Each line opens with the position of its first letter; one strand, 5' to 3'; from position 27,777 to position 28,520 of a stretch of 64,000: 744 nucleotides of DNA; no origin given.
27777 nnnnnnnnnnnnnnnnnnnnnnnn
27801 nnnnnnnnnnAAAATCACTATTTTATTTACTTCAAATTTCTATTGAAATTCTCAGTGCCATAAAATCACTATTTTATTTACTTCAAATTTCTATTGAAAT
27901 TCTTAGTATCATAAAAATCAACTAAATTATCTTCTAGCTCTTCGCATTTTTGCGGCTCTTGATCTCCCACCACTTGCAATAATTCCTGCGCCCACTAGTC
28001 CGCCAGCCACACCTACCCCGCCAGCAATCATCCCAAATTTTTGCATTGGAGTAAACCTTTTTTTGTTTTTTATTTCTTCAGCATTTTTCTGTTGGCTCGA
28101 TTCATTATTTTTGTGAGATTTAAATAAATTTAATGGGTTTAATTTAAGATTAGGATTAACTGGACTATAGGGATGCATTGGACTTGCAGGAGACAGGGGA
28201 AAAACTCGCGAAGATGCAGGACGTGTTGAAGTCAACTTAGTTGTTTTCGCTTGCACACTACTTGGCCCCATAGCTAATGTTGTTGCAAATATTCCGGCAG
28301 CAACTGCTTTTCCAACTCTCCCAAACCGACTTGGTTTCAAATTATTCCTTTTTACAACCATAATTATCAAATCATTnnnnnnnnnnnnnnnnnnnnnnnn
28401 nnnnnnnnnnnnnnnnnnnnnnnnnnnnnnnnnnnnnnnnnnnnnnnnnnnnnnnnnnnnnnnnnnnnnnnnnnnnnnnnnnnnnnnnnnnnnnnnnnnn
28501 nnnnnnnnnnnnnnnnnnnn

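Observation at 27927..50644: Arginine-rich, unrecognisable ORFs intercalated one by one between conserved pyruvate-oxidation and mevalonate-pathway genes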

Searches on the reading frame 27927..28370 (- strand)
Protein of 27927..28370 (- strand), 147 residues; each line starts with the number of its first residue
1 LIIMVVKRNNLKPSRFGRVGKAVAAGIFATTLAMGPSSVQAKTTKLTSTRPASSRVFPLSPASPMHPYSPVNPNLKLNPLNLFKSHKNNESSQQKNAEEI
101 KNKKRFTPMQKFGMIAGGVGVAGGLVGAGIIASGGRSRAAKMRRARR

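Call 4: search_protein_families(library=pfam, proteins=[window:27927-28370:-], max_evalue=1)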
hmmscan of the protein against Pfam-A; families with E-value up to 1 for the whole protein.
window:27927-28370:- (147 aa): 3 families
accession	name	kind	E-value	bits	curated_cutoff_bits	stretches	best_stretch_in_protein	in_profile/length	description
PF24418.1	DUF7550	-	0.037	14.2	27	1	86-130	6-51/59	Family of unknown function (DUF7550)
PF13038.11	DUF3899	-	0.086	13.7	23.4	1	82-126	39-85/88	Domain of unknown function (DUF3899)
PF18978.5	DUF5714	-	0.2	11.7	26.2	0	78-133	37-89/173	Family of unknown function (DUF5714)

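Call 5: search_protein_families(library=ncbifam, proteins=[window:27927-28370:-], max_evalue=1)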
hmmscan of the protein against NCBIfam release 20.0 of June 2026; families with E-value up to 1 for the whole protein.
window:27927-28370:- (147 aa): 2 families
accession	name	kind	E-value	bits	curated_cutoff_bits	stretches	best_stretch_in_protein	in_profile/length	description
TIGR03378.1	glycerol3P_GlpB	equivalog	0.032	13.2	174.15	1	24-111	30-116/419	anaerobic glycerol-3-phosphate dehydrogenase subunit GlpB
NF003720.0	PRK05329.1-3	equivalog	0.12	11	313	1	24-110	32-118/437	glycerol-3-phosphate dehydrogenase subunit GlpB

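Call 52: search_protein_families(library=phrogs, proteins=[window:27927-28370:-], max_evalue=0.1)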
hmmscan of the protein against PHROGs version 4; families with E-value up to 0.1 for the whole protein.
window:27927-28370:- (147 aa): 0 families

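Call 53: search_protein_families(library=padloc, proteins=[window:27927-28370:-], max_evalue=0.1)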
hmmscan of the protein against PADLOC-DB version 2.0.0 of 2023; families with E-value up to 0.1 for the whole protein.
window:27927-28370:- (147 aa): 0 families
